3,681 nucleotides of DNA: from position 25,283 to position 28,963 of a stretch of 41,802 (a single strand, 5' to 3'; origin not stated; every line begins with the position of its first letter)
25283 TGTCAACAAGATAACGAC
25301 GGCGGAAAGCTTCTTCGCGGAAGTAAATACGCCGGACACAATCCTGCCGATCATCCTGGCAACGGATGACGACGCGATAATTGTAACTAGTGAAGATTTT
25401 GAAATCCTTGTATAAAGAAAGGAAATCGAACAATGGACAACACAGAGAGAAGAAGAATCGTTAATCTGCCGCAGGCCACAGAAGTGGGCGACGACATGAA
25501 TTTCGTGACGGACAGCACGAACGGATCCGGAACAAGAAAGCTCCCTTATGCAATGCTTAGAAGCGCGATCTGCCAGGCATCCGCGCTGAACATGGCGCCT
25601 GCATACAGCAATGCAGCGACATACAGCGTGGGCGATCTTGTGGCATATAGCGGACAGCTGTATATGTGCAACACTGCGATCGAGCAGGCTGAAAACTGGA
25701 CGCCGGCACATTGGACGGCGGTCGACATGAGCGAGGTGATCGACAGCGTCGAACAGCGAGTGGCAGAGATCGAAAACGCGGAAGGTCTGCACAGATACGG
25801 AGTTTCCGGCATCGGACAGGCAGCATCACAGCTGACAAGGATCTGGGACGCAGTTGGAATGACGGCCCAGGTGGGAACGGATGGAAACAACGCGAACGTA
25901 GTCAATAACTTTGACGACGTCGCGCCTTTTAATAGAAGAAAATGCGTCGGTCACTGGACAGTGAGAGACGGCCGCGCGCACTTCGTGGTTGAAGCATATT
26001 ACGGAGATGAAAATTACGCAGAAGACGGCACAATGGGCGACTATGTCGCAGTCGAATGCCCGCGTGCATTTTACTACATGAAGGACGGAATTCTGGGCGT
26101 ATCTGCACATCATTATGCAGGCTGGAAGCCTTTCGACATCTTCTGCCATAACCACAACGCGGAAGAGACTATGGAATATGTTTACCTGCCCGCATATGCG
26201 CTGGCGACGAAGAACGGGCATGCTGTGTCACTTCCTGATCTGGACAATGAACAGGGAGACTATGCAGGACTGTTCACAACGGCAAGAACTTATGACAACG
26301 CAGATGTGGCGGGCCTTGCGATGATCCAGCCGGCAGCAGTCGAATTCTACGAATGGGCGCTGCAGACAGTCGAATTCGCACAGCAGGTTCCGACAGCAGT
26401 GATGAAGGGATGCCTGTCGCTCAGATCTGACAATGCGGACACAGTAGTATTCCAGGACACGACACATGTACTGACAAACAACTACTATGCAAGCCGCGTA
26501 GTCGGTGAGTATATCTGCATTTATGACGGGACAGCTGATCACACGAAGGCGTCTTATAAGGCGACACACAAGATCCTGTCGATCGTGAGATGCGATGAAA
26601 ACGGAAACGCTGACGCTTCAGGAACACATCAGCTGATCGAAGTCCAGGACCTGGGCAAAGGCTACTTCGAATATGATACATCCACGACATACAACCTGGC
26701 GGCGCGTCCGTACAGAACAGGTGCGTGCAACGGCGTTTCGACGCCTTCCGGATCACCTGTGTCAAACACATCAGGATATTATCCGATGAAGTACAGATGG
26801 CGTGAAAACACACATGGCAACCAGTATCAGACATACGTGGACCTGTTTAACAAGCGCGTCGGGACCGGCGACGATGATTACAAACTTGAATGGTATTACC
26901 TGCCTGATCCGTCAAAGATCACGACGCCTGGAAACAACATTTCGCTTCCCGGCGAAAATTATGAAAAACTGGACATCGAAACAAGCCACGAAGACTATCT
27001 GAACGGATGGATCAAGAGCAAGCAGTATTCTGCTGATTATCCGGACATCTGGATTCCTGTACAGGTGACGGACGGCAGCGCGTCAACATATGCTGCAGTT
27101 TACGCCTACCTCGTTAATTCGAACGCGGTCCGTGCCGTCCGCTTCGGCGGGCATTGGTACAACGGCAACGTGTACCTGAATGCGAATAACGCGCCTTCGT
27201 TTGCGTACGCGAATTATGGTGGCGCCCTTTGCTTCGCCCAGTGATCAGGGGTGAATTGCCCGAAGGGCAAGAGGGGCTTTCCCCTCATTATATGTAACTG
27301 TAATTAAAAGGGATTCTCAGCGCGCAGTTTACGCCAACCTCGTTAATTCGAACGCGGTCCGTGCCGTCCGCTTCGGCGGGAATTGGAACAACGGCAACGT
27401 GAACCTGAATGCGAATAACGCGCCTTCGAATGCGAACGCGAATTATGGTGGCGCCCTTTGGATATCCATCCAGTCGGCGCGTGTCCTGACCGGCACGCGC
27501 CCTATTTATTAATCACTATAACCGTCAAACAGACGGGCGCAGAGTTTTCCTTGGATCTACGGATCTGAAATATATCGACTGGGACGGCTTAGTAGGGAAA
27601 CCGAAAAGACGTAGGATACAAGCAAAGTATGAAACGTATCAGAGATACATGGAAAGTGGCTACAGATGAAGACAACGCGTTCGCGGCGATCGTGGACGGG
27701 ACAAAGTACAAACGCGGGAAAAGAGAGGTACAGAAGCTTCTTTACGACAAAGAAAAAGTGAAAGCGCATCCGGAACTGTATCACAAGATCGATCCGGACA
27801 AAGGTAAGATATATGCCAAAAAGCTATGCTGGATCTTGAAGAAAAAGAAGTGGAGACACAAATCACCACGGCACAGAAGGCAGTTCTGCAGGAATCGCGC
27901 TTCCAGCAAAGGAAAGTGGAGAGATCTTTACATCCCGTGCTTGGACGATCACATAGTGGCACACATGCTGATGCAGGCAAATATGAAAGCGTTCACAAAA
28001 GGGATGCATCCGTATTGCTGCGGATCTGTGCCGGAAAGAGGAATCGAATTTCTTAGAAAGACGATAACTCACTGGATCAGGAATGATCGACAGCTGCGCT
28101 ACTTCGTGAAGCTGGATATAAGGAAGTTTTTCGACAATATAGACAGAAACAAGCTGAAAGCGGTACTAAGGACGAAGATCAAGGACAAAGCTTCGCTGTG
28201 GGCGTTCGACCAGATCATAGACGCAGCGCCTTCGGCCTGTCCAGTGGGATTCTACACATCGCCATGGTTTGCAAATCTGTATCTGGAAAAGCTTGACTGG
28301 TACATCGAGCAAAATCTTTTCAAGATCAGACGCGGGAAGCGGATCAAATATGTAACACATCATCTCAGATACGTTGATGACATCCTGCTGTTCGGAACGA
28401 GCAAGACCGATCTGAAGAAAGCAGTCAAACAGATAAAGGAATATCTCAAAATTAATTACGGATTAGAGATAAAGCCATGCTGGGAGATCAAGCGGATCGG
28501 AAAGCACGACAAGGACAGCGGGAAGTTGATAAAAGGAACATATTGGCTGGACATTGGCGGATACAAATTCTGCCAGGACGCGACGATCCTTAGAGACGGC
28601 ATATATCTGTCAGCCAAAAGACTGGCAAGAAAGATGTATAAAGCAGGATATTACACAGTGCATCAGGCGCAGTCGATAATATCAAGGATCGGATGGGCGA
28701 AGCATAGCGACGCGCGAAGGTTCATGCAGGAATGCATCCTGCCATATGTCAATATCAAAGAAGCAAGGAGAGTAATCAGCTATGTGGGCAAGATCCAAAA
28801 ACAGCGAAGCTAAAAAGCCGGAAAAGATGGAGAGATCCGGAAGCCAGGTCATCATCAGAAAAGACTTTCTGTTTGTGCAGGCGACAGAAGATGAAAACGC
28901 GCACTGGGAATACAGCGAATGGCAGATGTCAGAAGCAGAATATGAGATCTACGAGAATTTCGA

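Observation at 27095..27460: DGR: a 137-bp TR/VR pair that differs only at template adenines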

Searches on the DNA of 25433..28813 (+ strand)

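Call 8: search_dna_similar(query=window:25433-28813:+, collection=phages, mode=near)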
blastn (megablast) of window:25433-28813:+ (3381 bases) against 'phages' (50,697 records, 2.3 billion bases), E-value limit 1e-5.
No match.

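Call 62: search_rna_families(source=window, start=26900, end=27800, threshold=evalue, max_evalue=1, show_alignments=3)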
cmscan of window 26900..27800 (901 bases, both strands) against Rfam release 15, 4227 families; matches with E-value up to 1: 4.
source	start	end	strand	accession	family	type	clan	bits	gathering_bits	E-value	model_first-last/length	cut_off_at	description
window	27554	27625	+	RF03021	RT-18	Gene; sRNA;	-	21.9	41.3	0.39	1-84/84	no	RT-18 RNA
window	27115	27178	+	RF01679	P36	Gene; sRNA;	-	18.4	36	0.57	1-61/61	no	Pseudomonas sRNA P36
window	27003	27159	+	RF02876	AS-pc02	Gene; antisense;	-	16.1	40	0.2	1-185/185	no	Antisense to pHK01_099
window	27035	27170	+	RF00002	5_8S_rRNA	Gene; rRNA;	CL00112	14.8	42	0.24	1-154/154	no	5.8S ribosomal RNA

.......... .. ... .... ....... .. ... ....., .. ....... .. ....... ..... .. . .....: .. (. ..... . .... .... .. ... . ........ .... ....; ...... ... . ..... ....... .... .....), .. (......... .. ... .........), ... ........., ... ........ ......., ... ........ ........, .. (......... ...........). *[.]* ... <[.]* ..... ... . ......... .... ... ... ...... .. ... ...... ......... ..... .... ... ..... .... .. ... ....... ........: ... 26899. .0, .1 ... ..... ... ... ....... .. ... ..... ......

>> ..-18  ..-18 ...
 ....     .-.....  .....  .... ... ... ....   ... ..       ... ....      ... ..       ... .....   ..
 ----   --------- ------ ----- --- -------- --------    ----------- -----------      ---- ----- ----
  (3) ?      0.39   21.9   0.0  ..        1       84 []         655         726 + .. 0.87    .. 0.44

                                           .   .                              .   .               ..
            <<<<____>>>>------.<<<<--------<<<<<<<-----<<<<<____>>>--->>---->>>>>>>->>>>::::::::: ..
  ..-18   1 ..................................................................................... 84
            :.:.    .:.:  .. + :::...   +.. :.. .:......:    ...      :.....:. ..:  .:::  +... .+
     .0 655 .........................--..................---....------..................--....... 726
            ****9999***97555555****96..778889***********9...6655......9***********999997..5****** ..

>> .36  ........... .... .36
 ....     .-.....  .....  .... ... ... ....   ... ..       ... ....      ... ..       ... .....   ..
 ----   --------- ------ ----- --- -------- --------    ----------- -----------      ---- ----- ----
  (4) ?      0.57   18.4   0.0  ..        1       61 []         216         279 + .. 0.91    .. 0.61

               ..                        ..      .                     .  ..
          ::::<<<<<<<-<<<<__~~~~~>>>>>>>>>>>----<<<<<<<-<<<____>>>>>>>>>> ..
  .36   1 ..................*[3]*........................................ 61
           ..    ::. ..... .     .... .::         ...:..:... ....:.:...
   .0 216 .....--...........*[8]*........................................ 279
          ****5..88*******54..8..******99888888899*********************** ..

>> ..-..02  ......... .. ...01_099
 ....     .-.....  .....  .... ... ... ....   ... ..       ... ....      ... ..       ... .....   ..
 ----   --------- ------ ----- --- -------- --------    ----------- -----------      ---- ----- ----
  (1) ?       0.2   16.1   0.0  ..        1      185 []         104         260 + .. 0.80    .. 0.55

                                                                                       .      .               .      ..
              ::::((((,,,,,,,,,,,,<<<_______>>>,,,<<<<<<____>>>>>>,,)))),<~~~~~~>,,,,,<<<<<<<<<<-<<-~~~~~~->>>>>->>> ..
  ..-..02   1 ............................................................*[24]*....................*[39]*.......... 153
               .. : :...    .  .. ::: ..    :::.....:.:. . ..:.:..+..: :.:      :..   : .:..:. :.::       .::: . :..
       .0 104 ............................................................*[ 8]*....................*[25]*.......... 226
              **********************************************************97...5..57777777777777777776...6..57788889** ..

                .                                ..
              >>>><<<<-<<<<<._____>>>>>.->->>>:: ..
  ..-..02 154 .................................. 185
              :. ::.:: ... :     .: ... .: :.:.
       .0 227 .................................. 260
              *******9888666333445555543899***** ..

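Call 66: search_rna_families(sources=[L001, L017, L018, L019, L003, L006], threshold=evalue, max_evalue=0.1, show_alignments=2)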
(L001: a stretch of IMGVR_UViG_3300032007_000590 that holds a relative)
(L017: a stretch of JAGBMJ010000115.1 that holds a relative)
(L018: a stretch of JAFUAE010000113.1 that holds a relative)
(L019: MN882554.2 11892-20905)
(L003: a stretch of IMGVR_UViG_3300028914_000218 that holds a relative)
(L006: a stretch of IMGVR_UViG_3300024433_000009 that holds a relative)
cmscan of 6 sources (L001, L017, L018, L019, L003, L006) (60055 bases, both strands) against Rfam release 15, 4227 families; matches with E-value up to 0.1: 4.
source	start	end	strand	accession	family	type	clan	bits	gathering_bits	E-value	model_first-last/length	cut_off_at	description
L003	102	174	+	RF00005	tRNA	Gene; tRNA;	CL00001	74.2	29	2.1e-14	1-71/71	no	tRNA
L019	3852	3961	+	RF03025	RT-4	Gene; sRNA;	-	49.1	73.5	1.6e-05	1-118/118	no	RT-4 RNA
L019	3872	3960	+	RF03021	RT-18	Gene; sRNA;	-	34.6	41.3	0.03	1-84/84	no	RT-18 RNA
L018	7731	7815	+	RF02621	BSnc120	Gene; sRNA;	-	27.5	114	0.037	1-88/88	no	Brucella sRNA 120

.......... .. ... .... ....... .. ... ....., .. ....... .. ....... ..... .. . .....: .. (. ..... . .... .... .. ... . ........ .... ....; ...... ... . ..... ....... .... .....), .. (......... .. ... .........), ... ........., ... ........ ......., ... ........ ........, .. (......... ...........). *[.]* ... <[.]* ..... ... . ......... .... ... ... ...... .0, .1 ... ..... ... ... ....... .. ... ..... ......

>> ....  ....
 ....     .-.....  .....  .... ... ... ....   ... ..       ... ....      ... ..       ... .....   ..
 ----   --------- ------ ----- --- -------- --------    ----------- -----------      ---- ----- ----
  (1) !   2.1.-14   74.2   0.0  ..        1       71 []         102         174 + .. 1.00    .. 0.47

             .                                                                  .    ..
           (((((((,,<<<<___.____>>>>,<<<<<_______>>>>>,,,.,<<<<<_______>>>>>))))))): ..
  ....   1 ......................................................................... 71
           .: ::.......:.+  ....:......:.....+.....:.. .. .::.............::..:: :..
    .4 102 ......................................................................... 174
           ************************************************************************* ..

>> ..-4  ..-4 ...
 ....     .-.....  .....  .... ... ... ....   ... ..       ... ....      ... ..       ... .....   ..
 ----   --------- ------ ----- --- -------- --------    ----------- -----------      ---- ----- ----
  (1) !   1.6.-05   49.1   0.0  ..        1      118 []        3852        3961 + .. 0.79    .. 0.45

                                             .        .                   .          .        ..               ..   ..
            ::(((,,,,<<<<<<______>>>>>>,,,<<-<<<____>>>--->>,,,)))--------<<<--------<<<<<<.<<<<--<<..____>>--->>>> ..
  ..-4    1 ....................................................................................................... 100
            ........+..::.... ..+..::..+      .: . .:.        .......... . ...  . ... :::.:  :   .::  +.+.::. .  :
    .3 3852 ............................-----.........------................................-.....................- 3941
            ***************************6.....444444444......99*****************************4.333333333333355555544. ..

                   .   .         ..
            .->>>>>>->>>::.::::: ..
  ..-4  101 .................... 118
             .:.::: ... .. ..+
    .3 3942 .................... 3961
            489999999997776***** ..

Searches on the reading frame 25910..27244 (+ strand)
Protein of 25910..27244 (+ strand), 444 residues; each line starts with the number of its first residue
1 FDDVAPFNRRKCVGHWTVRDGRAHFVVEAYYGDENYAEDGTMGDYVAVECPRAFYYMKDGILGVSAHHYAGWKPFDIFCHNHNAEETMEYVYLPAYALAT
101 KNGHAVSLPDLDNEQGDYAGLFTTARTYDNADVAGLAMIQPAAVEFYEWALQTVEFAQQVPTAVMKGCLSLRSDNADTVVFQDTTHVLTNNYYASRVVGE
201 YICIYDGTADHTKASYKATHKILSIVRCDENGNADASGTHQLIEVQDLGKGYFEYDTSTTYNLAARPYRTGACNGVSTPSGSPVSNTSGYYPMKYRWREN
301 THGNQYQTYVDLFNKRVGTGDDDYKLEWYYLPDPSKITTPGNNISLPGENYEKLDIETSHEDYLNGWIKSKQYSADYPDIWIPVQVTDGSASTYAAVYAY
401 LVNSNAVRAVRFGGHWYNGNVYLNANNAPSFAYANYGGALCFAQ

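Call 51: predict_structure(alignment_id=A4)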
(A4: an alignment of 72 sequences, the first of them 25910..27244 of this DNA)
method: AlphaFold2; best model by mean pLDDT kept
length: 444 residues; sequences in the alignment: 72
mean_pLDDT: 76.7   pTM: 0.82
mean pLDDT of the five models: 76.7, 76.4, 73.5, 67.7, 64.2
residues with pLDDT >= 90: 163; 70-90: 155; 50-70: 58; < 50: 68
segments of 3 or more residues with pLDDT < 50: 277-285, 303-306, 364-368, 389-436
pLDDT, mean of each block of 10 residues (from residue 1): 74 95 94 96 95 88 88 93 91 93 94 79 91 89 85 75 60 82 97 85 84 76 96 97 95 91 84 60 52 78 62 72 74 84 74 84 52 85 58 35 33 30 23 50 88
secondary structure, 60 per line:
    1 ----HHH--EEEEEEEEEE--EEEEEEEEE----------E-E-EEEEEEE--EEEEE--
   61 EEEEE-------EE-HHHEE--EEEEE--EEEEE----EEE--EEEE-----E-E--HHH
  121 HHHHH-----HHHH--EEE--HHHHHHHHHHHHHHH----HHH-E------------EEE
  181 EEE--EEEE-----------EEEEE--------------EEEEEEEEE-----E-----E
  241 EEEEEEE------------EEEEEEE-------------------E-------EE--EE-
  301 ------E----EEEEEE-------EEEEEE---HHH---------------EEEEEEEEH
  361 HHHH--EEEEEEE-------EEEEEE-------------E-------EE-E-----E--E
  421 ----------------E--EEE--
elements in order: E10-19 E22-30 E45-51 E54-58 E61-65 E83-87 E90-94 E99-101 E104-107 H118-125 H131-134 E137-139 H142-156 E178-183 E186-189 E201-205 E220-228 E240-247 E260-266 E312-317 E325-330 E352-359 H360-364 E367-373 E381-386 E440-442

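Call 56: fold_search(model_id=the predicted structure, library=pdb)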
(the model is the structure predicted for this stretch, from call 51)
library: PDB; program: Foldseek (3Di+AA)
matches with E <= 10: 557; with E <= 0.001: 1
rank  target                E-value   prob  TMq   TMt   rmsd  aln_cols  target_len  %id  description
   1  5vf4_C                1.9e-04  1.00  0.30  0.34  12.4       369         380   12  Thermus aquaticus variable protein (TaqVP) from diversity-generating retroelements (DGR) (released 2017-05-24)
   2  5vf4_A                1.1e-03  0.97  0.28  0.31  12.3       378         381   12  Thermus aquaticus variable protein (TaqVP) from diversity-generating retroelements (DGR) (released 2017-05-24)
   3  5vf4_D                2.3e-03  0.99  0.26  0.30   9.7       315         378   10  Thermus aquaticus variable protein (TaqVP) from diversity-generating retroelements (DGR) (released 2017-05-24)
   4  1v0e_A                3.4e-02  0.23  0.12  0.09  17.1       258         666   11  Endosialidase of Bacteriophage K1F (released 2004-12-13)
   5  3ju4                  8.3e-02  0.16  0.12  0.09  16.9       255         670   10  Crystal Structure Analysis of EndosialidaseNF at 0.98 A Resolution (released 2010-02-02)
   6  3gvj_A                1.0e-01  0.15  0.12  0.09  16.8       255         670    9  Crystal structure of an endo-neuraminidaseNF mutant (released 2010-03-02)
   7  8yk2_A                1.1e-01  0.94  0.15  0.10   5.5       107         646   10  Blood group B alpha-1,3-galactosidase AgaBb from Bifidobacterium bifidum, construct T7-tag_24-700 (released 2024-07-10)
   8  4hiz_B                1.8e-01  0.12  0.13  0.09  17.7       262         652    9  Phage phi92 endosialidase (released 2014-01-15)
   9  5opi_A                1.8e-01  0.07  0.10  0.14  14.4       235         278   10  Crystal structure of the TAPBPR-MHC I peptide editing complex (released 2017-10-18)
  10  4egt_A                1.9e-01  0.07  0.12  0.15  14.6       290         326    8  Crystal structure of major capsid protein P domain from rabbit hemorrhagic disease virus (released 2013-01-30)
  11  6a6h_A                2.0e-01  0.06  0.10  0.13  15.3       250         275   10  Crystal Structure of Swine Major Histocompatibility Complex Class I SLA-2*040202 For 2.3 Angstrom (released 2019-07-03)
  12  4hiz_A                2.3e-01  0.07  0.14  0.10  19.8       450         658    9  Phage phi92 endosialidase (released 2014-01-15)
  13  5ivx_A                2.3e-01  0.03  0.09  0.12  16.6       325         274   12  Crystal Structure of B4.2.3 T-Cell Receptor and H2-Dd P18-I10 Complex (released 2017-03-29)
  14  9dqc_A                2.8e-01  0.06  0.12  0.14  15.9       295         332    8  Hare calicivirus protruding domain and A-trisaccharide complex (released 2024-10-30)
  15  8qy6_A                3.0e-01  0.01  0.07  0.06  24.1       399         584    8  Structure of interleukin 6 (gp130 P496L mutant). (released 2024-02-21)
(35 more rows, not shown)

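Call 60: fold_search(model_id=the predicted structure, library=viral)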
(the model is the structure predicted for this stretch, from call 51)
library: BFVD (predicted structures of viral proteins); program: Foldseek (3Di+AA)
matches with E <= 10: 356; with E <= 0.001: 23
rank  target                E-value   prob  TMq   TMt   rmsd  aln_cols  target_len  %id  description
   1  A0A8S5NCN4            6.9e-16  1.00  0.62  0.41   5.0       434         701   14  Uncharacterized protein [Siphoviridae sp. ctUse40]
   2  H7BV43                1.2e-14  1.00  0.61  0.68   6.9       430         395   18  (no name in the UniProt tables at hand)
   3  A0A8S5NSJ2            2.0e-13  1.00  0.61  0.34   5.6       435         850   15  Collagen alpha 1(VIII) chain protein [Siphoviridae sp. ct1Tj2]
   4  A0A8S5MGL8            4.4e-09  1.00  0.28  0.19  25.5       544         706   12  Tail collar fiber protein [Podoviridae sp. ctqve24]
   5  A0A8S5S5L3            2.2e-08  1.00  0.50  0.25  10.8       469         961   14  Tail collar fiber protein [Podoviridae sp. ctsUe5]
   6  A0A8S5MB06            3.4e-08  1.00  0.55  0.41   8.5       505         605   17  Tail collar fiber protein [Siphoviridae sp. ctsDY37]
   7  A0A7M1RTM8            7.9e-08  1.00  0.42  0.32   7.7       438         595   13  Uncharacterized protein [uncultured phage cr6_1]
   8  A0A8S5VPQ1            1.9e-07  1.00  0.47  0.37   7.9       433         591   12  (no name in the UniProt tables at hand)
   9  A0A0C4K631            2.5e-07  1.00  0.43  0.35  10.1       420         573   14  (no name in the UniProt tables at hand)
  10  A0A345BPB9            3.1e-07  1.00  0.44  0.39   7.8       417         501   14  (no name in the UniProt tables at hand)
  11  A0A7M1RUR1            8.5e-07  1.00  0.43  0.35  11.0       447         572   15  Tail fiber protein [uncultured phage cr55_1]
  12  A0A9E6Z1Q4            7.0e-06  1.00  0.39  0.32   7.9       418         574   15  (no name in the UniProt tables at hand)
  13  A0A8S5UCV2            1.6e-05  1.00  0.43  0.45   9.1       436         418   13  Tail collar fiber protein [Myoviridae sp. ctBvM24]
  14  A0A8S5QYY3            1.6e-05  1.00  0.40  0.25  12.7       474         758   14  Tail collar fiber protein [Myoviridae sp. ctLtm40]
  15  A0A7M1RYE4            2.4e-05  1.00  0.43  0.29  11.4       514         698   12  Uncharacterized protein [uncultured phage cr85_1]
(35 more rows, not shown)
